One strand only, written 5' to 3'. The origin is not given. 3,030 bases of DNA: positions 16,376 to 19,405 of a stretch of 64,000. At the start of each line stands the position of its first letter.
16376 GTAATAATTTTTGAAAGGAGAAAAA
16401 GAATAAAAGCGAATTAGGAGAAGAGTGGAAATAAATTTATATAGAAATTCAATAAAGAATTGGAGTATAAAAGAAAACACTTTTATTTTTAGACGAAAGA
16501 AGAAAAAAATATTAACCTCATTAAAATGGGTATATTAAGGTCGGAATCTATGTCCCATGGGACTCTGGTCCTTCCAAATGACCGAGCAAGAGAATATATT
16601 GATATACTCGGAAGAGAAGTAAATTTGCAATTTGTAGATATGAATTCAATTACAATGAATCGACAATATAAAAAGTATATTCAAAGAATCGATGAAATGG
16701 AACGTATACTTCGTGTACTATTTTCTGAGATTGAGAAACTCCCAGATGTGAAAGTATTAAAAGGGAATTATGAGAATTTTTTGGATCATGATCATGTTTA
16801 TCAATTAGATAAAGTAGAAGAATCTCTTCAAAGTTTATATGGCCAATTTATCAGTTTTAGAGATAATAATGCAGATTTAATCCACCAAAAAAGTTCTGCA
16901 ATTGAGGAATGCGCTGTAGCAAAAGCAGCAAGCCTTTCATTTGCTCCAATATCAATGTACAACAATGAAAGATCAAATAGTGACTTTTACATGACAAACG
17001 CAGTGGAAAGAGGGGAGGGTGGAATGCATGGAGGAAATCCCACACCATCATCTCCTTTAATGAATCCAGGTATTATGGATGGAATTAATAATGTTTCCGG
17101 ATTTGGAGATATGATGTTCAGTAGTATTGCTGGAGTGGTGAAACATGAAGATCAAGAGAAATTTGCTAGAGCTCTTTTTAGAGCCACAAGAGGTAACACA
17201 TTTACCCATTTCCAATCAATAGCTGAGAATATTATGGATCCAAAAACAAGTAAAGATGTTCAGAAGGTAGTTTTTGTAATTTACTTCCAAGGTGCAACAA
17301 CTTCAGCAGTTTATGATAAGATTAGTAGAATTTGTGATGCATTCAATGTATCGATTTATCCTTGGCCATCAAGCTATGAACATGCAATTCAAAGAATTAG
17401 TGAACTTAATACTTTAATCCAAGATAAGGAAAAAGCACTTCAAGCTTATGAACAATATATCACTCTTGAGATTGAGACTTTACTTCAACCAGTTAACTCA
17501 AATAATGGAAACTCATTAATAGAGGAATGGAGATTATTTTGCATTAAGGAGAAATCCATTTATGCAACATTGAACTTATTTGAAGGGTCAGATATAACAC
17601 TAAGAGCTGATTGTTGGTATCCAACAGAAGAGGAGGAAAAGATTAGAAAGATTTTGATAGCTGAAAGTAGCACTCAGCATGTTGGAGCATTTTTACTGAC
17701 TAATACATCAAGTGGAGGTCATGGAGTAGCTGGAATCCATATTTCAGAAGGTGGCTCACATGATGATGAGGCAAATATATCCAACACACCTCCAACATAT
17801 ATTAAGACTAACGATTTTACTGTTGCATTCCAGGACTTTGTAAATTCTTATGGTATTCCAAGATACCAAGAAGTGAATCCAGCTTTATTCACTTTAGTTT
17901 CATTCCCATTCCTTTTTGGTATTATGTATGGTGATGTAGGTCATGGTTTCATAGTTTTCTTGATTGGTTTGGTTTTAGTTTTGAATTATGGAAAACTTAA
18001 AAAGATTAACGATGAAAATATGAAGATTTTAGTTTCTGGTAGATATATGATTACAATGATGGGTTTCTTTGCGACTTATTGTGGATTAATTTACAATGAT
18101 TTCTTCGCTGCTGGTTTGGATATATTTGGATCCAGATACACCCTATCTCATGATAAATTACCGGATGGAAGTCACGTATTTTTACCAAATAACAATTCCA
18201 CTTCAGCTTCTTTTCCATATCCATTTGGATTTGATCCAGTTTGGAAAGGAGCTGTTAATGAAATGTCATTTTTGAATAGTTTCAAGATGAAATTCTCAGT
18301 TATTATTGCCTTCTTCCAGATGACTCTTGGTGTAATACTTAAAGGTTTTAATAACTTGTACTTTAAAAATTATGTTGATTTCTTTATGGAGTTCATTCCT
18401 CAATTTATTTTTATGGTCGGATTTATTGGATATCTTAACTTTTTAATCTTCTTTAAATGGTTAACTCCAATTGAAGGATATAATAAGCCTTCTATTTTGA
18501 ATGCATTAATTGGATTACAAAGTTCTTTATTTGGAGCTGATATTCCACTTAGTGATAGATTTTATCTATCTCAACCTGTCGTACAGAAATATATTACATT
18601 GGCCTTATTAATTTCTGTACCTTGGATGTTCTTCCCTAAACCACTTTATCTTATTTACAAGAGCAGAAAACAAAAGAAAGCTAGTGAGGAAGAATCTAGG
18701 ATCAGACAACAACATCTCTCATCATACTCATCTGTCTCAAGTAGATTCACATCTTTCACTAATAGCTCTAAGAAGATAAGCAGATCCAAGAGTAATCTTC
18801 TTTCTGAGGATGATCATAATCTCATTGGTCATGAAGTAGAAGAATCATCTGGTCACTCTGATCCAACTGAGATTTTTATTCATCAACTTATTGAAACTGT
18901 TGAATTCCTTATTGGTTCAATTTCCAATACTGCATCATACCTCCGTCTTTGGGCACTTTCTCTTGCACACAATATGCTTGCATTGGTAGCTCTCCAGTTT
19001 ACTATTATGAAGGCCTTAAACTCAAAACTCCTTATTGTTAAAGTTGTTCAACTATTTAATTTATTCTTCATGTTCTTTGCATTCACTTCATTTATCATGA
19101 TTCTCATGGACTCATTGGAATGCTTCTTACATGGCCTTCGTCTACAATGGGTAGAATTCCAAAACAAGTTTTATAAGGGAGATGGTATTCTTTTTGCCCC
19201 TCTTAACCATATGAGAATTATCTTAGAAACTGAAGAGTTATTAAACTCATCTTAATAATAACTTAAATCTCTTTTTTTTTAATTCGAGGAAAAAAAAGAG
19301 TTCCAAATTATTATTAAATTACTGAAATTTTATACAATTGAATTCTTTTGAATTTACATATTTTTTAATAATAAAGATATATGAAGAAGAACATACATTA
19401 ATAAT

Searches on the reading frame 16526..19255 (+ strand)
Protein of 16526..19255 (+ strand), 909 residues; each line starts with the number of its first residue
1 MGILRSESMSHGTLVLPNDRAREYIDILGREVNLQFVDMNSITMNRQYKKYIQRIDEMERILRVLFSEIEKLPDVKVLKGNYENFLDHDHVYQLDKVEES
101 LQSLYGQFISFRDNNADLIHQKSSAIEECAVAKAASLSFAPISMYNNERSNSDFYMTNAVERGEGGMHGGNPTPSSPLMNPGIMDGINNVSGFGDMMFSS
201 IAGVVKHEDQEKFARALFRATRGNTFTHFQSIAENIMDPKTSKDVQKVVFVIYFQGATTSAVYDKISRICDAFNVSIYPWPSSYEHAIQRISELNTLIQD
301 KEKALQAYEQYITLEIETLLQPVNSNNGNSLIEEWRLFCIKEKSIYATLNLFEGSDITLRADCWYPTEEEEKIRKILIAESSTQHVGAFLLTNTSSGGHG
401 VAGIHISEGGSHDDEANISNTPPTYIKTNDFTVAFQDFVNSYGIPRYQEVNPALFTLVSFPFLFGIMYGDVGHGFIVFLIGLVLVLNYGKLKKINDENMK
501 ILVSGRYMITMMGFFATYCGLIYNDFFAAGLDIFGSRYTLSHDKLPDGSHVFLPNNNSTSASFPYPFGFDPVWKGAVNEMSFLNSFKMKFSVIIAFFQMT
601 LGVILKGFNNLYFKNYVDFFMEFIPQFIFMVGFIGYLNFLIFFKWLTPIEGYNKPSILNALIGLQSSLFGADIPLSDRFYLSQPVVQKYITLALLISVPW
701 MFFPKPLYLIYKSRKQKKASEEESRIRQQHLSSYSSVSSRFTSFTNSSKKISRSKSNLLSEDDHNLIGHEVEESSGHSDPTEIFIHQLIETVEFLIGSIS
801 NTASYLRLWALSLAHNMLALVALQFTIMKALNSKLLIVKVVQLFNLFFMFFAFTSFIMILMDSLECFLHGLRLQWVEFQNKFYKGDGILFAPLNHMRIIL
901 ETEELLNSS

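Call 6: search_protein_families(library=pfam, proteins=[window:16526-19255:+])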
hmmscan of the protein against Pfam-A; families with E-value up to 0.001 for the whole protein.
window:16526-19255:+ (909 aa): 1 family
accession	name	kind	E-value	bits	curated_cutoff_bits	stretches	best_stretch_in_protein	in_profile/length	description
PF01496.24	V_ATPase_I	-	3.3e-242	806.4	30.7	1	28-894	3-814/815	V-type ATPase 116kDa subunit family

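Call 22: list_cluster_members(proteins=[window:16526-19252:+, window:60633-61832:-, window:40511-43543:-, window:45563-52372:+, window:53598-57581:+, P0001])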
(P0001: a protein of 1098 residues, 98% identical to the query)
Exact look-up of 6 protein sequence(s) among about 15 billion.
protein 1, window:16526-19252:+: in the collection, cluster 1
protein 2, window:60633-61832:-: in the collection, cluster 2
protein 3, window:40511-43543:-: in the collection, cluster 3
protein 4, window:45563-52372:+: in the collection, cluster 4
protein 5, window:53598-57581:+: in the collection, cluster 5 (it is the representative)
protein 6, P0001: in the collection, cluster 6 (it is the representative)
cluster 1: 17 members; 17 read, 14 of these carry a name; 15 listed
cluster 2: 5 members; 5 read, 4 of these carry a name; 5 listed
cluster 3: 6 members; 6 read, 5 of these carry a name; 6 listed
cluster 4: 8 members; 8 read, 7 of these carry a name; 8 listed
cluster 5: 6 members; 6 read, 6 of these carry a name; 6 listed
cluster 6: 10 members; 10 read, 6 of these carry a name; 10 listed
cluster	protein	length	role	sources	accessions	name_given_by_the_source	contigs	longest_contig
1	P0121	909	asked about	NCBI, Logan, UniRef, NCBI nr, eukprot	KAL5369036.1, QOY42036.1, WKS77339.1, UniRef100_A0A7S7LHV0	vacuolar proton translocating ATPase [Cryptosporidium parvum] | V-type proton ATPase subunit a n=2 Tax=Cryptosporidium parvum TaxID=5807 ... | V-type proton ATPase subunit a [Cryptosporidium parvum]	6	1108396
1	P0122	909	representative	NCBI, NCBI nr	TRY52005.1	V-type proton ATPase subunit a [Cryptosporidium tyzzeri]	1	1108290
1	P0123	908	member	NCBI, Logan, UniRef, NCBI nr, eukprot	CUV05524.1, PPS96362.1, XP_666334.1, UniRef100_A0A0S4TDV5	unnamed protein product [Cryptosporidium hominis] | V-type proton ATPase subunit a n=1 Tax=Cryptosporidium hominis TaxID=237895 ... | vacuolar proton translocating ATPase 116 kDa subunit a isoform 1 [Cryptosporidium hominis ...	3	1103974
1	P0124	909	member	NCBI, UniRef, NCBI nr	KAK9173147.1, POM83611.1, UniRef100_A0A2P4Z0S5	V-type ATPase 116kDa subunit family protein [Cryptosporidium meleagridis] | V-type proton ATPase subunit a n=1 Tax=Cryptosporidium meleagridis TaxID=93969 ...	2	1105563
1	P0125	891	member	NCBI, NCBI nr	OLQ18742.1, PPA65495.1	V-type ATPase 116kDa subunit family protein [Cryptosporidium hominis] | Vacuolar proton ATPase a2 [Cryptosporidium hominis]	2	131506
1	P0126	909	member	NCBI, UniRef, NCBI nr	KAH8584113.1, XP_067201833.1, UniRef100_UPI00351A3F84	vacuolar proton translocating ATPase subunit A [Cryptosporidium sp. chipmunk genotype I] | vacuolar proton translocating ATPase subunit A n=1 Tax=Cryptosporidium sp. chipmunk ...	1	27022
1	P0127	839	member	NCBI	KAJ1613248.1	vacuolar proton translocating ATPase, partial [Cryptosporidium canis]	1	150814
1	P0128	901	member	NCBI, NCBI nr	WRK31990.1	V-type proton ATPase subunit a [Cryptosporidium parvum]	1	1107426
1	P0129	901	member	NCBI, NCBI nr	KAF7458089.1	putative vacuolar proton translocating ATPase subunit A [Cryptosporidium felis]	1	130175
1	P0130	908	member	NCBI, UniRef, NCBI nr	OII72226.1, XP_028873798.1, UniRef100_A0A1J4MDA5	vacuolar proton translocating ATPase [Cryptosporidium ubiquitum] | V-type proton ATPase subunit a n=1 Tax=Cryptosporidium ubiquitum TaxID=857276 ...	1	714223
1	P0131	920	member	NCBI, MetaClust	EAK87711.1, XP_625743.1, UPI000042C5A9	vacuolar proton translocating ATpase with 7 transmembrane regions near C-terminus, ... | status=active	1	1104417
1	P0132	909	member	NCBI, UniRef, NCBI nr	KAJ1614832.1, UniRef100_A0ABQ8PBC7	vacuolar proton translocating ATPase [Cryptosporidium canis] | V-type proton ATPase subunit a n=1 Tax=Cryptosporidium canis TaxID=195482 ...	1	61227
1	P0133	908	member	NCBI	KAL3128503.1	vacuolar proton translocating ATPase [Cryptosporidium hominis]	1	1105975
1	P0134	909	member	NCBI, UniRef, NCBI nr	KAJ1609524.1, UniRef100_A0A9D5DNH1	vacuolar proton translocating ATPase [Cryptosporidium canis] | V-type proton ATPase subunit a n=1 Tax=Cryptosporidium canis TaxID=195482 ...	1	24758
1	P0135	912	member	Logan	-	-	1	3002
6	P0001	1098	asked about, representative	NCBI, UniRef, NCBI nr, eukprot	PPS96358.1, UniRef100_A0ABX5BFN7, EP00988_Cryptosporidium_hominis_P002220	AAA-type ATPase/40S ribosome biogenesis Tsr1 and BMS1 C-terminal/AARP2CN (NUC121) ... | PPS96358.1 AAA-type ATPase/40S ribosome biogenesis Tsr1 and BMS1 C-terminal/AARP2CN ...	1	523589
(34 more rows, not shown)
